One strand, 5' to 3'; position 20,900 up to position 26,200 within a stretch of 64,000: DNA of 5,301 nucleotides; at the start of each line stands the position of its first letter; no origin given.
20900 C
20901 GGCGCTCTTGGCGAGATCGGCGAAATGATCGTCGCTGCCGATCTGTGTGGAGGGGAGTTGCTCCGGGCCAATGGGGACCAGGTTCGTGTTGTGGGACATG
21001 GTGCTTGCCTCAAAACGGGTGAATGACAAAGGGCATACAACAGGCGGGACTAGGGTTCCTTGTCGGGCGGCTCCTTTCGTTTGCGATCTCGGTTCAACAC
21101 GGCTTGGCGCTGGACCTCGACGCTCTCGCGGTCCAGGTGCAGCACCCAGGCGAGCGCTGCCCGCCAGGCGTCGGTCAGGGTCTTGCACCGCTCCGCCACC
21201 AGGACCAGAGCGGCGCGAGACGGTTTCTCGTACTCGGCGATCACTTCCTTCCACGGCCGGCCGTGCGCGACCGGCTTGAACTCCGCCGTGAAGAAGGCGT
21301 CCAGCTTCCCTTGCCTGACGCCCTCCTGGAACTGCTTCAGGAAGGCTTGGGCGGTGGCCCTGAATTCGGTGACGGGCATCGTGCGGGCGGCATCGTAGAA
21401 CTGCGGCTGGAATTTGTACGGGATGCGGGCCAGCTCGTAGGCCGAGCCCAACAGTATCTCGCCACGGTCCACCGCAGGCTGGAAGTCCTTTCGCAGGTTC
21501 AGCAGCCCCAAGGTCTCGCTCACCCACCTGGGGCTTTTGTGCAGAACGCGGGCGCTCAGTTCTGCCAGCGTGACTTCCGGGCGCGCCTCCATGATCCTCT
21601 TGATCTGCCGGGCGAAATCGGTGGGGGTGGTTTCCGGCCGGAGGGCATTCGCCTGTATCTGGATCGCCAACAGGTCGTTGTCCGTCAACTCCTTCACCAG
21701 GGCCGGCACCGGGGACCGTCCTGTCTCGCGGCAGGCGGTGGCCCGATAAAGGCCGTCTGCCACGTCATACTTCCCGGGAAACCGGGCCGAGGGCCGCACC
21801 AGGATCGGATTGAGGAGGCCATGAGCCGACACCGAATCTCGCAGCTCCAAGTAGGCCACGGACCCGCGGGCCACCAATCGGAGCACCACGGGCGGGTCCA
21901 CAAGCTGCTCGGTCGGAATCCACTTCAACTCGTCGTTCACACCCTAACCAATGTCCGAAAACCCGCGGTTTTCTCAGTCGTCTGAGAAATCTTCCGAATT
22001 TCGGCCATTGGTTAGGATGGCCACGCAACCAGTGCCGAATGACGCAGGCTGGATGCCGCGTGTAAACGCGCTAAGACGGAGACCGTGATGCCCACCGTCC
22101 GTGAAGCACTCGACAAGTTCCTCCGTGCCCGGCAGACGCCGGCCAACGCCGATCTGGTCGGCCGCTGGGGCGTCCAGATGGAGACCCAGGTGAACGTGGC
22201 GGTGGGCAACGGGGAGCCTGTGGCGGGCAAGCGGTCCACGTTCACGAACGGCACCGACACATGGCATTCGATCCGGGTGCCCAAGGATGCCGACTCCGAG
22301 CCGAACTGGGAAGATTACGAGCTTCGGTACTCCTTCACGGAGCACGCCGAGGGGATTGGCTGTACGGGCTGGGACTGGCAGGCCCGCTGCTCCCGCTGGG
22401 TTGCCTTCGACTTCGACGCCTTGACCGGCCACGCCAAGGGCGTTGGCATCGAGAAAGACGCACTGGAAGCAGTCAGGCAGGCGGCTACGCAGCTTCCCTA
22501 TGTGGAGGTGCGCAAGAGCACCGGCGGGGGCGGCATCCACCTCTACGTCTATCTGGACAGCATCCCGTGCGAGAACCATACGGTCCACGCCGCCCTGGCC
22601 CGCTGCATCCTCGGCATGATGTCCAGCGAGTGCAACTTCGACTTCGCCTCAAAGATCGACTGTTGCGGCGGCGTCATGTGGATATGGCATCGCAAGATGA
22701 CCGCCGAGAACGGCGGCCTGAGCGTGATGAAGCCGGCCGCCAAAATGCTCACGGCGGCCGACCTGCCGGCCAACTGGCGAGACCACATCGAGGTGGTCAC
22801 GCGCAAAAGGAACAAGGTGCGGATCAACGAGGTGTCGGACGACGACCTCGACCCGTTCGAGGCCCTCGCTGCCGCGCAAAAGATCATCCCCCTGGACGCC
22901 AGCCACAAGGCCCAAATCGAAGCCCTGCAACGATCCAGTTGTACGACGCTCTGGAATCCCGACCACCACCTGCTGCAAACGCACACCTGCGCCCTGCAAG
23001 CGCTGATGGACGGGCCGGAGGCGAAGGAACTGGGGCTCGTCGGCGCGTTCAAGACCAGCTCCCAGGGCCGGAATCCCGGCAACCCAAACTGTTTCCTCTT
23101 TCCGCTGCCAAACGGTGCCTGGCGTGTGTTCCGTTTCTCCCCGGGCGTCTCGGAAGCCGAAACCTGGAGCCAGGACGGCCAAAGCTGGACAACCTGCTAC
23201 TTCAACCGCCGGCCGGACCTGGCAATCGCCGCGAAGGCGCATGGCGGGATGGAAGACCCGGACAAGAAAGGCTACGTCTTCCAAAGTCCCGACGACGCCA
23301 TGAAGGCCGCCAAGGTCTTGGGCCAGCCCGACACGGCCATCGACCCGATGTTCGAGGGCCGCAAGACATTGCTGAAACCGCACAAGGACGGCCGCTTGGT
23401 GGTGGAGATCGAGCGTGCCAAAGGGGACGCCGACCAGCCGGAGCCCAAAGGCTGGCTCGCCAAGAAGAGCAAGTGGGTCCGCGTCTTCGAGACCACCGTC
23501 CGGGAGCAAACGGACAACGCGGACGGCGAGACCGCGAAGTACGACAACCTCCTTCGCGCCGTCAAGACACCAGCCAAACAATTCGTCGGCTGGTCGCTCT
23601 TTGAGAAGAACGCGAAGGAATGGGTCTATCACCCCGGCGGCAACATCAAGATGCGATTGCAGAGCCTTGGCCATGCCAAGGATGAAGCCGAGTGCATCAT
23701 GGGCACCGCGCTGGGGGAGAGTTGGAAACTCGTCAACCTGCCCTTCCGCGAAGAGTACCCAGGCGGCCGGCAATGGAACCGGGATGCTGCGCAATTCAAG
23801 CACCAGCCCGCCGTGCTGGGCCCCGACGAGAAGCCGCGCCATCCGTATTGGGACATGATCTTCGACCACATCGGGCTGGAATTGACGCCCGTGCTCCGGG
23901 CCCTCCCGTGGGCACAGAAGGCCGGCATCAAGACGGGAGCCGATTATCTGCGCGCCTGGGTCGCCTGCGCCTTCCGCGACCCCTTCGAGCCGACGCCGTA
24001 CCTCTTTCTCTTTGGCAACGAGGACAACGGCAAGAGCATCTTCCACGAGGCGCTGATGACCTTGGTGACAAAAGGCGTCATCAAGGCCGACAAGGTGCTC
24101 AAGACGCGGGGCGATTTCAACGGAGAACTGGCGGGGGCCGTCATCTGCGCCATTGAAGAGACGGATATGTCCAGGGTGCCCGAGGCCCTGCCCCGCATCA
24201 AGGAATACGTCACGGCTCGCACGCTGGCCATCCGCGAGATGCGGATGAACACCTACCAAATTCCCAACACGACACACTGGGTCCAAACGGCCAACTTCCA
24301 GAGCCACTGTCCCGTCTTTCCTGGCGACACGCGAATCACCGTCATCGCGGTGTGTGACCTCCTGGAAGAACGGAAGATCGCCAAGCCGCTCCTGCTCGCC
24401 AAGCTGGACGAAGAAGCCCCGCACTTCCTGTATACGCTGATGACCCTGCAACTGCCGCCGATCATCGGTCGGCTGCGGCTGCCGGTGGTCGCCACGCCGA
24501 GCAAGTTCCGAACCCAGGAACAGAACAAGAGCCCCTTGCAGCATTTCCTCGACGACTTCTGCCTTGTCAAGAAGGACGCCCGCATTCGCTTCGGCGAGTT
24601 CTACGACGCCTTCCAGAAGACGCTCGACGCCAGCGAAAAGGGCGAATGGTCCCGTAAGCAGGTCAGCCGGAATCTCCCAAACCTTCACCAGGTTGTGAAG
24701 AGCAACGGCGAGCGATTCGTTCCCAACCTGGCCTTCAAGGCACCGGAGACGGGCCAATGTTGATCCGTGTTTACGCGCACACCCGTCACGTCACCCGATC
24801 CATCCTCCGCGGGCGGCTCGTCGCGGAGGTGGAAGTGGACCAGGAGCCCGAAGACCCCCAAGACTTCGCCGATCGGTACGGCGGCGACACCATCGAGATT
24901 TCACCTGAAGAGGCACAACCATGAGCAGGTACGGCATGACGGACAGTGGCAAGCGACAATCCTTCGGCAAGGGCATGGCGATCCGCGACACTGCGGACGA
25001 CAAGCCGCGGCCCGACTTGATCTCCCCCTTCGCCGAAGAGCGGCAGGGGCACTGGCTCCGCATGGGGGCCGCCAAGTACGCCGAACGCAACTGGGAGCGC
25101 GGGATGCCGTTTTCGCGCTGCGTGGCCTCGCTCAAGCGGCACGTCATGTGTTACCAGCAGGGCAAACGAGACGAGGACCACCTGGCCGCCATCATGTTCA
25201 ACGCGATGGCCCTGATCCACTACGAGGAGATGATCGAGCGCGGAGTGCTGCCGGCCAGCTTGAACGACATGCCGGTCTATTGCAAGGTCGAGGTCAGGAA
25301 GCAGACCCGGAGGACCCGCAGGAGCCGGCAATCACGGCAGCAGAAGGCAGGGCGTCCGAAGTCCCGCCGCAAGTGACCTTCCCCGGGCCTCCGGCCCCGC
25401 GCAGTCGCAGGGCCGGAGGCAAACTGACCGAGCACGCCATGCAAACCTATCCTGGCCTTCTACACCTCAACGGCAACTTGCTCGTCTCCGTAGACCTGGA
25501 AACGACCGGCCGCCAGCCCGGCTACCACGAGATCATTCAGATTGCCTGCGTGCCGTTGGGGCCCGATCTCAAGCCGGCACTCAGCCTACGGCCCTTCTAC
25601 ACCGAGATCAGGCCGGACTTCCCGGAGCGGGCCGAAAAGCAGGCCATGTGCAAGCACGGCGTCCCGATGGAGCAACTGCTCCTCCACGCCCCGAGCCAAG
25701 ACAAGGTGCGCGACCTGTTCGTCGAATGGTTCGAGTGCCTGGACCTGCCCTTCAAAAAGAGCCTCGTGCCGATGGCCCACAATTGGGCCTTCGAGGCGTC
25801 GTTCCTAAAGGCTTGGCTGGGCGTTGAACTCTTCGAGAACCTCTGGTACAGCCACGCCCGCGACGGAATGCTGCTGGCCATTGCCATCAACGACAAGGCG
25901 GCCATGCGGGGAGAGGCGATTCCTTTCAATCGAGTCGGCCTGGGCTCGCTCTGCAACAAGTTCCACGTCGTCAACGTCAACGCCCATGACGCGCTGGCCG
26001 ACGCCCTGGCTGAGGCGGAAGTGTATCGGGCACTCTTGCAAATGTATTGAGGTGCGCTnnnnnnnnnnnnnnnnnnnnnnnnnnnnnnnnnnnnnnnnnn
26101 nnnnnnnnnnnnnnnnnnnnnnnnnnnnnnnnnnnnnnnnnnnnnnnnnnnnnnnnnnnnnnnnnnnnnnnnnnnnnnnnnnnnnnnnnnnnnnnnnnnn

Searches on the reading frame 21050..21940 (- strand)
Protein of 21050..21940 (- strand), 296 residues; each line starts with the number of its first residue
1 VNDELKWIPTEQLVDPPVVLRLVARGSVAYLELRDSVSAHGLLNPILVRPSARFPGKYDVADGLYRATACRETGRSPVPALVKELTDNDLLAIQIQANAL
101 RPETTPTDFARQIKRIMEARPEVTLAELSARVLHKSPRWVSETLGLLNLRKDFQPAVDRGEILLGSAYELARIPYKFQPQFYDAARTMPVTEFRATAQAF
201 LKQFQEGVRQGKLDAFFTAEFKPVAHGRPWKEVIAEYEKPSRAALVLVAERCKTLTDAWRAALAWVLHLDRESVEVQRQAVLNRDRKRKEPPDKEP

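Call 57: search_protein_families(library=pfam, proteins=[window:21050-21940:-], max_evalue=0.01)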
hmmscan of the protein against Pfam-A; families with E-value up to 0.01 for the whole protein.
window:21050-21940:- (296 aa): 2 families
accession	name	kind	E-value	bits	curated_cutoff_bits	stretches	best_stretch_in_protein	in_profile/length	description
PF02195.25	ParB_N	-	6e-10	39.5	26.3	1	31-96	28-91/95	ParB N-terminal domain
PF17762.8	HTH_ParB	-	0.00024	21.6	22.6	1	106-180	5-78/102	ParB HTH domain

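Call 87: search_protein_families(library=phrogs, proteins=[window:21050-21940:-], max_evalue=0.001)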
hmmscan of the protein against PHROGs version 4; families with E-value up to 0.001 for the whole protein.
window:21050-21940:- (296 aa): 5 families
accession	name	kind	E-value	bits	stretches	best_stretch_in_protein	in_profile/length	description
phrog_4715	-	DNA, RNA and nucleotide metabolism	8.1e-21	75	1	30-183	171-341/630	ParB-like partition protein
phrog_3264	-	DNA, RNA and nucleotide metabolism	7.1e-13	49.9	1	32-148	74-186/337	ParB-like partition protein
phrog_6218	-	DNA, RNA and nucleotide metabolism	2.1e-10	41.3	1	29-124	26-122/506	ParB-like partition protein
phrog_1033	-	DNA, RNA and nucleotide metabolism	6e-09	37.1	1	32-172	60-201/334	ParB-like partition protein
phrog_21315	-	unknown function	0.00023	21.2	1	29-124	31-120/415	-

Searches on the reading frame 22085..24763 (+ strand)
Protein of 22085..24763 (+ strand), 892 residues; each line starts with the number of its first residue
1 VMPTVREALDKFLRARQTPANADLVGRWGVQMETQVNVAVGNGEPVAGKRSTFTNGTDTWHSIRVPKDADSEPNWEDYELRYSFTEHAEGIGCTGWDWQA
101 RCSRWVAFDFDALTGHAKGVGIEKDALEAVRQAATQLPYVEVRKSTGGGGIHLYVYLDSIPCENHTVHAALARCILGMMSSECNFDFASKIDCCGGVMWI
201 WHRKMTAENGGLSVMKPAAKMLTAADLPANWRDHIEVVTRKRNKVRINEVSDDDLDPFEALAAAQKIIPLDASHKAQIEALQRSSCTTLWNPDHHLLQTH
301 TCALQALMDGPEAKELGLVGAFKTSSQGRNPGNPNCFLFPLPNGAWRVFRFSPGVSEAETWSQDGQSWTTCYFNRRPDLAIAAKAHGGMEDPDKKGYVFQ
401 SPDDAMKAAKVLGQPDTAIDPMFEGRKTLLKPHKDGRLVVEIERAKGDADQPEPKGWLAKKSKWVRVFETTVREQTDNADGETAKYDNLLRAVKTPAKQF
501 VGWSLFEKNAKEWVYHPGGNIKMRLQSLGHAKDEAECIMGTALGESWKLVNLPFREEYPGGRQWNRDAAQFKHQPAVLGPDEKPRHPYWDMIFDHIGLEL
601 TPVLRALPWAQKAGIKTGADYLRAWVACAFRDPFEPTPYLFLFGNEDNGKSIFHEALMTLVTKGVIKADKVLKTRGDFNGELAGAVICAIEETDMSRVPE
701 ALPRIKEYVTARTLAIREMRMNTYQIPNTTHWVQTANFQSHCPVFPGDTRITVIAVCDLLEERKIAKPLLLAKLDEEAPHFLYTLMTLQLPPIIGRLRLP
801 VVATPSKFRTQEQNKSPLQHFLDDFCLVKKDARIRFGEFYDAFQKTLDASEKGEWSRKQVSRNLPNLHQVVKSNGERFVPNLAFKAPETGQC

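Call 3: search_protein_families(library=pfam, proteins=[window:22085-24763:+], max_evalue=1)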
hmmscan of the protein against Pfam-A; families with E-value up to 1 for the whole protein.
window:22085-24763:+ (892 aa): 1 family
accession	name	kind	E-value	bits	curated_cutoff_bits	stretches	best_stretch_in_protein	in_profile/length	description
PF19263.5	DUF5906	-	1.1e-11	45.9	27.6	1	642-748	1-110/114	Family of unknown function (DUF5906)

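Call 4: search_protein_families(library=phrogs, proteins=[window:22085-24763:+], max_evalue=1)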
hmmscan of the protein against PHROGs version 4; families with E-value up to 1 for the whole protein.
window:22085-24763:+ (892 aa): 6 families
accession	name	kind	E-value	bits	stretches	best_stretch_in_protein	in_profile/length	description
phrog_1829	-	DNA, RNA and nucleotide metabolism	1.3e-14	54.3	1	621-865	488-734/772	DNA primase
phrog_1156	-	DNA, RNA and nucleotide metabolism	5.9e-14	52.6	1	620-884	540-825/855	DNA primase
phrog_6088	-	DNA, RNA and nucleotide metabolism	0.00085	18.8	1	640-735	509-609/772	DNA primase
phrog_19785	-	DNA, RNA and nucleotide metabolism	0.0022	17.2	1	634-764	458-591/745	DNA polymerase/primase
phrog_24712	-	unknown function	0.0088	14.9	1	620-786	455-622/801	-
phrog_2478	-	DNA, RNA and nucleotide metabolism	0.15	11.1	1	641-885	586-841/854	DNA polymerase/primase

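Call 8: search_dna_similar(query=window:22085-24763:+, collection=phages, mode=protein)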
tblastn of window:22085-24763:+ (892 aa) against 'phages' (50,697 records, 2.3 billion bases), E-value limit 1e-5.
Records with a match: 2; places in all: 2; records where one place covers at least 80% of the query: 0.
Best place of each record, by identity: <60% 2.
By first word of the organism name: Serratia 2.
By host as written in the record: Serratia sp. ATCC 39006 2.
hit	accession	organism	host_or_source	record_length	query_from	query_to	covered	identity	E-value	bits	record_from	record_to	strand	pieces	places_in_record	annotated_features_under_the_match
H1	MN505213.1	Serratia phage JS26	Serratia sp. ATCC 39006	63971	619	755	15%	27.1%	8e-7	59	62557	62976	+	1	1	hypothetical protein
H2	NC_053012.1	Serratia phage JS26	Serratia sp. ATCC 39006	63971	619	755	15%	27.1%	8e-7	59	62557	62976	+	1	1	DNA primase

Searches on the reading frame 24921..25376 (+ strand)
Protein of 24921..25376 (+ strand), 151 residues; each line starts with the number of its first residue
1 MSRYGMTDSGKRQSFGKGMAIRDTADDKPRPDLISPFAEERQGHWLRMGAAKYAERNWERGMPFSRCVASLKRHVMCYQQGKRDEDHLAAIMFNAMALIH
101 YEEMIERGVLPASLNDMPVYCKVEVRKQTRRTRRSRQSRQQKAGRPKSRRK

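Call 3: search_protein_families(library=pfam, proteins=[window:24921-25376:+], max_evalue=1)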
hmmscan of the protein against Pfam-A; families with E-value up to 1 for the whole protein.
window:24921-25376:+ (151 aa): 1 family
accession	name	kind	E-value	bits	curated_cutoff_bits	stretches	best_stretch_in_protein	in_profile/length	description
PF18909.5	dGTP_diPhyd_N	-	6.3e-19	68.2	27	1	24-103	7-91/99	dATP/dGTP diphosphohydrolase, N-terminal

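Call 4: search_protein_families(library=phrogs, proteins=[window:24921-25376:+], max_evalue=1)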
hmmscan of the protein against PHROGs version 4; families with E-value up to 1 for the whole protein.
window:24921-25376:+ (151 aa): 10 families
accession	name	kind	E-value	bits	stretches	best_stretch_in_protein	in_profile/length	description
phrog_18716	-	unknown function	3.4e-19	70.1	1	7-103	3-98/114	-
phrog_801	-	DNA, RNA and nucleotide metabolism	5.7e-18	66.8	1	24-104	103-189/476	dATP / dGTP pyrophosphohydrolase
phrog_2252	-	lysis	3.9e-11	44.2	1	25-101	109-191/285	endolysin; inhibits RNA polymerase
phrog_11257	-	unknown function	8.6e-11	43.2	1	47-104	39-101/200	-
phrog_37590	-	unknown function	3.3e-10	40.6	1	11-108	36-149/341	-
phrog_16254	-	unknown function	1.3e-09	38.9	1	28-101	26-104/377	-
phrog_5332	-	unknown function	8.9e-08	32.9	1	46-103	140-202/215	-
phrog_19680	-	unknown function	3.3e-05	25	1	18-103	87-181/188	-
phrog_4860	-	unknown function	0.013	16.2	1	91-124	19-52/72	-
phrog_5557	-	unknown function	0.031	15.3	1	75-136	74-135/158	-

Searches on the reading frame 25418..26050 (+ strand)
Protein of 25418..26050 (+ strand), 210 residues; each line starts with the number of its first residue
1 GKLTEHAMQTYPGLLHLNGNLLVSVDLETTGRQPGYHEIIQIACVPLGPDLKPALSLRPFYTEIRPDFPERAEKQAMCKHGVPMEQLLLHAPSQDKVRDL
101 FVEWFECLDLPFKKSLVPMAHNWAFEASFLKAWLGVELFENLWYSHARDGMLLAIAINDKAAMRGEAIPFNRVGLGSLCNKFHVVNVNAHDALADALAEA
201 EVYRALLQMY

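Call 3: search_protein_families(library=pfam, proteins=[window:25418-26050:+], max_evalue=1)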
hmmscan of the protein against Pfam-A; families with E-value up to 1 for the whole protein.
window:25418-26050:+ (210 aa): 2 families
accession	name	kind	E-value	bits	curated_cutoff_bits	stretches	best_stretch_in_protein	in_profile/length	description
PF00929.31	RNase_T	-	4.3e-11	44.1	24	1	23-203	1-164/164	Exonuclease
PF16473.11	Rv2179c-like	-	0.0039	17.4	27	1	23-205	3-175/177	3'-5' exoribonuclease Rv2179c-like domain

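Call 4: search_protein_families(library=phrogs, proteins=[window:25418-26050:+], max_evalue=1)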
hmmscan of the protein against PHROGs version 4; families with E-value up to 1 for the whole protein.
window:25418-26050:+ (210 aa): 6 families
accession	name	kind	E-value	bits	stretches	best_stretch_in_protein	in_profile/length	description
phrog_192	-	DNA, RNA and nucleotide metabolism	1.2e-21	78.5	1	22-209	108-273/397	DNA polymerase exonuclease subunit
phrog_14632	-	DNA, RNA and nucleotide metabolism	0.025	14.3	0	22-45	84-107/380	DNA polymerase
phrog_2259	-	DNA, RNA and nucleotide metabolism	0.1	13.2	1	127-206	86-172/186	Rnase H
phrog_255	-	DNA, RNA and nucleotide metabolism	0.13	12.3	0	22-47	182-206/436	exonuclease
phrog_1907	-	DNA, RNA and nucleotide metabolism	0.21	11.1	1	101-158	58-118/629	DNA polymerase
phrog_17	-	DNA, RNA and nucleotide metabolism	0.34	9.7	1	21-182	671-785/1445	DNA polymerase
